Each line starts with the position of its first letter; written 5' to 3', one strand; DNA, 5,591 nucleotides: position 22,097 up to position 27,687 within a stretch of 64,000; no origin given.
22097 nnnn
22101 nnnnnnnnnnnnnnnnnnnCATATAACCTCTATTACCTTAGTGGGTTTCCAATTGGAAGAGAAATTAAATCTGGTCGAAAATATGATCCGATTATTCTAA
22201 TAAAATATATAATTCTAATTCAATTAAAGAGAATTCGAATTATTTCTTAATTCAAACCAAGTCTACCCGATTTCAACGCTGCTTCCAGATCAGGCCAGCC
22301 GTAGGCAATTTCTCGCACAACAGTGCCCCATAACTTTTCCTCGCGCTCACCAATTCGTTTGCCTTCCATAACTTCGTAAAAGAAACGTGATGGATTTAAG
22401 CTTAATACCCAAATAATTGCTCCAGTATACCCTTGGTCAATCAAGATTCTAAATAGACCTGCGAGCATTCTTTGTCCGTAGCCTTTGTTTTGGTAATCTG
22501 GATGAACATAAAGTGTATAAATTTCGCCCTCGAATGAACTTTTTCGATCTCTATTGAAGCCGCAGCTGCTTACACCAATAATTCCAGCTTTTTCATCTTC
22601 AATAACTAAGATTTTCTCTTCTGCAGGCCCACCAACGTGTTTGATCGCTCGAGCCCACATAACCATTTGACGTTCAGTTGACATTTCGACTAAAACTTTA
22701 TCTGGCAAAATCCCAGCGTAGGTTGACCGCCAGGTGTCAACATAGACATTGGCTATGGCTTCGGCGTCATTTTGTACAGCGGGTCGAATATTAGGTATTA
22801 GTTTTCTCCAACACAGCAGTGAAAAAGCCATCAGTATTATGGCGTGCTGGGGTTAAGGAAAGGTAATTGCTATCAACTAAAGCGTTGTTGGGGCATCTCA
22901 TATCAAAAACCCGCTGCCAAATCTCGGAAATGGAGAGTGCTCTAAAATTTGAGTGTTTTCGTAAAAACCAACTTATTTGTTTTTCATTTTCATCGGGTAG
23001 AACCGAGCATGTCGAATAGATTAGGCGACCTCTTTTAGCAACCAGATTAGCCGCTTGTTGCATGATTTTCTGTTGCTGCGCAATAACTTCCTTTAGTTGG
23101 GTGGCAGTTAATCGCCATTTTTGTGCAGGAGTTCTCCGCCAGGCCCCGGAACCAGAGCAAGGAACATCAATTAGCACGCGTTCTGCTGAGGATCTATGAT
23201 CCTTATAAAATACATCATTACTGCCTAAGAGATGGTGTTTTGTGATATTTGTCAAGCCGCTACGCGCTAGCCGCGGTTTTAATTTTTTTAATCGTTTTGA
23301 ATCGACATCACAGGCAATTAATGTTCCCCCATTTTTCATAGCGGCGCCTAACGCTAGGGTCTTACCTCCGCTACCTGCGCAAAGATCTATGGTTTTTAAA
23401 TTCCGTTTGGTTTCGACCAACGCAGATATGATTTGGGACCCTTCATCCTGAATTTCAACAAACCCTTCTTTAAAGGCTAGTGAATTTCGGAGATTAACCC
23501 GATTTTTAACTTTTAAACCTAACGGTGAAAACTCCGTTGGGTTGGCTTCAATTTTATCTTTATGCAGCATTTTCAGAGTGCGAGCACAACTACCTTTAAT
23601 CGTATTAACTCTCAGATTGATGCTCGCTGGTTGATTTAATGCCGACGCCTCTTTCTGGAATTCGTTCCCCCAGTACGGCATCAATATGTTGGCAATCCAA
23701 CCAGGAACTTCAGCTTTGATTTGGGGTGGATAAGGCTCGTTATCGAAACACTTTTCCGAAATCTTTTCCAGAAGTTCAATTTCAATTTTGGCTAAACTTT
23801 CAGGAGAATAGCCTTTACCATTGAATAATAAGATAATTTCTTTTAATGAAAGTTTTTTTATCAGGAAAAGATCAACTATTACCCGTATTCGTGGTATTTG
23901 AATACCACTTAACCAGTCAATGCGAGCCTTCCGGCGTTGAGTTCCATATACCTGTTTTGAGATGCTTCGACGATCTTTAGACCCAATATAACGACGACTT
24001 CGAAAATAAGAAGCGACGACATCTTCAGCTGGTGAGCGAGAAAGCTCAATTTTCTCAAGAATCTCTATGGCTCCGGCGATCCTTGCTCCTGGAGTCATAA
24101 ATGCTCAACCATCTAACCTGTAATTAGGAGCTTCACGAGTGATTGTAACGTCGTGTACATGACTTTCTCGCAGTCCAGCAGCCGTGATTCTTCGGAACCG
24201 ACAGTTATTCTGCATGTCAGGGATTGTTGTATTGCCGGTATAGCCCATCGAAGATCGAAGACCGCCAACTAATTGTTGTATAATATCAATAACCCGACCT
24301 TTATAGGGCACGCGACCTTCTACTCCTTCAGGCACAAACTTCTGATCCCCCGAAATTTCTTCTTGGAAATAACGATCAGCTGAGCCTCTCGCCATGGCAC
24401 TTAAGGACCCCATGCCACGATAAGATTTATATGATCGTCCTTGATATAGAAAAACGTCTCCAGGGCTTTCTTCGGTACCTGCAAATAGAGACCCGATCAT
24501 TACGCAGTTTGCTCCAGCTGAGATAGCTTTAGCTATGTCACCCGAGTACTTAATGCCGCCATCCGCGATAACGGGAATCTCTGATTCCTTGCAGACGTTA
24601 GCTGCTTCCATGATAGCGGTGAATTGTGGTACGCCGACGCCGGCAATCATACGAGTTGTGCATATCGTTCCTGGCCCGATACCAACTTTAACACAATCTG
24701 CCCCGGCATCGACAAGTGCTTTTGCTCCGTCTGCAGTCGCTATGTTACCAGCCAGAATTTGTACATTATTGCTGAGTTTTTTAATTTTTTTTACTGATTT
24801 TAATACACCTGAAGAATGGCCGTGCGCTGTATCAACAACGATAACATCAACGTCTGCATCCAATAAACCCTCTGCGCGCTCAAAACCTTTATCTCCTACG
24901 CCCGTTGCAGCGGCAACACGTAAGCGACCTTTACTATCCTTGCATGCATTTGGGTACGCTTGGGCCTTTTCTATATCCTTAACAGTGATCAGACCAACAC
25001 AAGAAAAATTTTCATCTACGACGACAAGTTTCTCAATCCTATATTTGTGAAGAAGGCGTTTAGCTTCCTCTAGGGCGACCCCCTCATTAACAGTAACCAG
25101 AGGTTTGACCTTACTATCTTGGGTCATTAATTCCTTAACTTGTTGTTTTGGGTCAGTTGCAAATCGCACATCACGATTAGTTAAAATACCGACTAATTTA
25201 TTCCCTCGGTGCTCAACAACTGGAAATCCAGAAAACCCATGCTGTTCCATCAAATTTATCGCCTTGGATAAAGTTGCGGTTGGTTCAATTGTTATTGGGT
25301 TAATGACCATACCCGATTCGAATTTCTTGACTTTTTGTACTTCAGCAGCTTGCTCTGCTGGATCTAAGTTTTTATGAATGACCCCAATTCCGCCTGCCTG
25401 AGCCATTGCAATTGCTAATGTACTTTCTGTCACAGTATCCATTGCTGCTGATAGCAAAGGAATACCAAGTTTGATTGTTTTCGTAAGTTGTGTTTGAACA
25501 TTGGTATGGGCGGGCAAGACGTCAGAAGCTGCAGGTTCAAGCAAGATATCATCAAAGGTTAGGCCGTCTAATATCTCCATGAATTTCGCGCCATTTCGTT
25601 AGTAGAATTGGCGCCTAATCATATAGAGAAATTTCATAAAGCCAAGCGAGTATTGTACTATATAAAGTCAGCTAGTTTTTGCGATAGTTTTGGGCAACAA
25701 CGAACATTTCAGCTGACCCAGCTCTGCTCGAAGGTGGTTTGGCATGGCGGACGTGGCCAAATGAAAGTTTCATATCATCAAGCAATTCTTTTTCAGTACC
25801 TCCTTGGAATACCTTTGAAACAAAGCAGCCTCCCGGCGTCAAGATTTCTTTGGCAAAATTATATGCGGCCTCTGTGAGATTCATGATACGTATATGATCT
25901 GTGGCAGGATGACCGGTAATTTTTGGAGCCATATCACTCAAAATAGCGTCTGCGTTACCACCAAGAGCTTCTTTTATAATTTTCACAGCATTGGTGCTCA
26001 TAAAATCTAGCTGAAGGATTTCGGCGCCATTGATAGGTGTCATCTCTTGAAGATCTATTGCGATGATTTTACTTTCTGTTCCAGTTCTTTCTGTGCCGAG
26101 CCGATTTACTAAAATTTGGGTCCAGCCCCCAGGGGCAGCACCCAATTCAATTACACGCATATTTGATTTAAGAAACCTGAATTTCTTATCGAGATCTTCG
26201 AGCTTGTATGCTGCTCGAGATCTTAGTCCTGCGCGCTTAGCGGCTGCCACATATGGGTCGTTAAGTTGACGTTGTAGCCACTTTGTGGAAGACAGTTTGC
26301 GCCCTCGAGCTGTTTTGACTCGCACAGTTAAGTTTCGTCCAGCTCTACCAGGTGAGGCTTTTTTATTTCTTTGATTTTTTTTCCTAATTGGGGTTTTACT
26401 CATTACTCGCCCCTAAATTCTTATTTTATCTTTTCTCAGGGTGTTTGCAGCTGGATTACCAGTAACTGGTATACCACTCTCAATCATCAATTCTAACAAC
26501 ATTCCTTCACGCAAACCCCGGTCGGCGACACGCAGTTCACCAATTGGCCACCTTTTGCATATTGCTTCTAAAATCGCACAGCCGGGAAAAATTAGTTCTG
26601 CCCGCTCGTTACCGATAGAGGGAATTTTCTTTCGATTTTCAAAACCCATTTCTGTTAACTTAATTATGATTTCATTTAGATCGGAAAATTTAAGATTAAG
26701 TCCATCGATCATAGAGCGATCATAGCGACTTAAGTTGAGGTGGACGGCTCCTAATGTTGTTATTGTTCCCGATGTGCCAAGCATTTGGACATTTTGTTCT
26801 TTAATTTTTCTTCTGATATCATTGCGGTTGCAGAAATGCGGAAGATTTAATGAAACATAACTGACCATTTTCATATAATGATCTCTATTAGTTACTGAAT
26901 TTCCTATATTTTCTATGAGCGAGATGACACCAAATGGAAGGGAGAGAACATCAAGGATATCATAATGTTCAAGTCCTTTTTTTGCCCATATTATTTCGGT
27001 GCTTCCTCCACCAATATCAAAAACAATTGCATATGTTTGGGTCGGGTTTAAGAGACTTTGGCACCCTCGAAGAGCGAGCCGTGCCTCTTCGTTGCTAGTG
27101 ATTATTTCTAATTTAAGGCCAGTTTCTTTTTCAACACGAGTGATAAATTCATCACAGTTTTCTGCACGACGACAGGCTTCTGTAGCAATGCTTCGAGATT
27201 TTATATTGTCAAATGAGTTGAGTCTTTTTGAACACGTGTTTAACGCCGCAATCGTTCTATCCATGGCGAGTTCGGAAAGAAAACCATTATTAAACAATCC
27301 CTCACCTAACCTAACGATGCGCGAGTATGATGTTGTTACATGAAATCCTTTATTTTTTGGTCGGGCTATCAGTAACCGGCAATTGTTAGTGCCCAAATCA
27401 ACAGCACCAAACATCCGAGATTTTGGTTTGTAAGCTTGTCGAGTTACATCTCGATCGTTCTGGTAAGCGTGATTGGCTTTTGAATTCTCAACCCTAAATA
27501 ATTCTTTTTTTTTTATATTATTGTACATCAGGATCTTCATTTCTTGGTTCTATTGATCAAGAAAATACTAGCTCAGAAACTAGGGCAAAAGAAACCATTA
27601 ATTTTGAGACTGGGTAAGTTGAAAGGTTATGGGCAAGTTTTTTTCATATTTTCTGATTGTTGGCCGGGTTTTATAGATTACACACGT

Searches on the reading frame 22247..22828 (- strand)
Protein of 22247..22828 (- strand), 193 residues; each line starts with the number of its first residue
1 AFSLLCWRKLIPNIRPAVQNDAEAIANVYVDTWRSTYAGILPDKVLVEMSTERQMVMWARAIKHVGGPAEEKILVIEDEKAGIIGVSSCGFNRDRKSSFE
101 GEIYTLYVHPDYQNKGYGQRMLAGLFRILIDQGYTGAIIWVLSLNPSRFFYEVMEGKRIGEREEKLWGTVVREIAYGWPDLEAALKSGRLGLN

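Call 32: search_protein_families(library=pfam, proteins=[window:22247-22828:-], max_evalue=0.00001)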
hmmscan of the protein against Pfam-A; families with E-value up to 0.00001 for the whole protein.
window:22247-22828:- (193 aa): 3 families
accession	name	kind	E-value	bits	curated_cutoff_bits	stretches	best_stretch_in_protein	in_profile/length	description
PF00583.31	Acetyltransf_1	-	1.3e-11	45.3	20.7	1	66-152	29-112/116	Acetyltransferase (GNAT) family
PF13508.13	Acetyltransf_7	-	1.1e-09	38.9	27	1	71-152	3-78/84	Acetyltransferase (GNAT) domain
PF08445.16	FR47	-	2e-08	34.5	22.1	1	100-159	21-80/86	FR47-like protein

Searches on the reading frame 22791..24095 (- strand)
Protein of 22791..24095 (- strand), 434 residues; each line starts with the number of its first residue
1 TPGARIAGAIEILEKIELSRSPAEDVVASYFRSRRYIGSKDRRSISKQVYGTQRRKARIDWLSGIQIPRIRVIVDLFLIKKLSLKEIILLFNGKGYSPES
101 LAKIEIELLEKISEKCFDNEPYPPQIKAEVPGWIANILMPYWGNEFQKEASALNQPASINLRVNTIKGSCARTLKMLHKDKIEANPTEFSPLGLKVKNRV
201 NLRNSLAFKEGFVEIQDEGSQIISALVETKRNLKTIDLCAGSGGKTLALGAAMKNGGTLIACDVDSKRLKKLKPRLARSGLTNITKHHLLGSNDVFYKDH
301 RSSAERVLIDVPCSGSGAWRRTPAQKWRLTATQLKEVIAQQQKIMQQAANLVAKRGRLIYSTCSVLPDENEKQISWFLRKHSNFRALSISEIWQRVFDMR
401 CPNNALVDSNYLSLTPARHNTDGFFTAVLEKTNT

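Call 32: search_protein_families(library=pfam, proteins=[window:22791-24095:-], max_evalue=0.00001)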
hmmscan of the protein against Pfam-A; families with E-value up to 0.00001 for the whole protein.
window:22791-24095:- (434 aa): 2 families
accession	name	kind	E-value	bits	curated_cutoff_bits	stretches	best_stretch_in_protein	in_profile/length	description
PF01189.24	Methyltr_RsmB-F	-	4.5e-41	141.1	27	1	230-429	7-198/199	16S rRNA methyltransferase RsmB/F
PF22458.1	RsmF-B_ferredox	-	2.1e-13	50.6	27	1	131-202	2-73/74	Methyltr_RsmF/B-like, ferredoxin-like domain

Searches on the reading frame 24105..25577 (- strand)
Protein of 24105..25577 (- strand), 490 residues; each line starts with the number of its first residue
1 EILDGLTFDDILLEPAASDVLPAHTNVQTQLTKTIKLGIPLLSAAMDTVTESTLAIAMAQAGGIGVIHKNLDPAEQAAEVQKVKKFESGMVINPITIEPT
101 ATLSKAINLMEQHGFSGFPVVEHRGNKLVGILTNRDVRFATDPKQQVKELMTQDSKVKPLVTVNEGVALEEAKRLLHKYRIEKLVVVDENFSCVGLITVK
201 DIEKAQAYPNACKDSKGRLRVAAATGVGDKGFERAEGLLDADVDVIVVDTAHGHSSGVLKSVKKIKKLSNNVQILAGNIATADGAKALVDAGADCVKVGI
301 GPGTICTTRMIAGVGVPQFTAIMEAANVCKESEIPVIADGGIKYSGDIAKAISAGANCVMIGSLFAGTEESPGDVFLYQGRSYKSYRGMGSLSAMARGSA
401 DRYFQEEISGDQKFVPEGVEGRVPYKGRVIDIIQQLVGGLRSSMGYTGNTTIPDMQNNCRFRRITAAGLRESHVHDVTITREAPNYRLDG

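Call 32: search_protein_families(library=pfam, proteins=[window:24105-25577:-], max_evalue=0.00001)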
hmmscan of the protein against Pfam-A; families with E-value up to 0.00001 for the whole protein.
window:24105-25577:- (490 aa): 4 families
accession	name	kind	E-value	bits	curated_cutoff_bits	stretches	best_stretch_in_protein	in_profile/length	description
PF00478.31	IMPDH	-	5.4e-161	535.8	25.6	1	5-475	1-345/345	IMP dehydrogenase / GMP reductase domain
PF00571.33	CBS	-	8.6e-24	84.1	24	2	90-139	5-53/57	CBS domain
PF03060.21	NMO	-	1.2e-14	54.9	28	1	220-374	91-234/331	Nitronate monooxygenase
PF01070.24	FMN_dh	-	4.6e-08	32.9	24.9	1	260-365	208-305/350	FMN-dependent dehydrogenase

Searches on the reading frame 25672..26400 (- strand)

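Call 14: search_protein_families(library=pfam, proteins=[window:25672-26400:-], max_evalue=0.001)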
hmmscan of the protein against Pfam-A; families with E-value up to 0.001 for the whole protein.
window:25672-26400:- (242 aa): 2 families
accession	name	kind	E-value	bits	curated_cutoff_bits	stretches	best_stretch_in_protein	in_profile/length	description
PF01728.25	FtsJ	-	9.1e-55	185.8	24.1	1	60-239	2-181/181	FtsJ-like methyltransferase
PF13847.12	Methyltransf_31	-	0.0007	19.7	27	0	78-211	2-123/145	Methyltransferase domain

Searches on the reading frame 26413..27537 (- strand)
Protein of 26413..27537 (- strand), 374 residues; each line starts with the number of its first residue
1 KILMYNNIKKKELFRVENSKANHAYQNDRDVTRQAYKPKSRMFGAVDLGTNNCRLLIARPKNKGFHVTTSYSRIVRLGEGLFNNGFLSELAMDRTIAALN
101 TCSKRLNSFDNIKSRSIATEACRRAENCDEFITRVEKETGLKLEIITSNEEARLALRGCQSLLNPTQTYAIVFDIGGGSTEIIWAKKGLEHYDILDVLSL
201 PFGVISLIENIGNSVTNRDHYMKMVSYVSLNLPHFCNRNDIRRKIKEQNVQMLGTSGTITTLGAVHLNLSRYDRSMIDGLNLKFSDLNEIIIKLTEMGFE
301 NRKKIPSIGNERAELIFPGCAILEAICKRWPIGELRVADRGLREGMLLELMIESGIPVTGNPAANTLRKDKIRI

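Call 14: search_protein_families(library=pfam, proteins=[window:26413-27537:-], max_evalue=0.001)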
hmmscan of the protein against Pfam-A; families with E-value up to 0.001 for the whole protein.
window:26413-27537:- (374 aa): 1 family
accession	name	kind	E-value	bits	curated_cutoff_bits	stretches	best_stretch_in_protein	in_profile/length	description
PF02541.22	Ppx-GppA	-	2.4e-53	181.9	27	1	57-351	2-282/285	Ppx/GppA phosphatase family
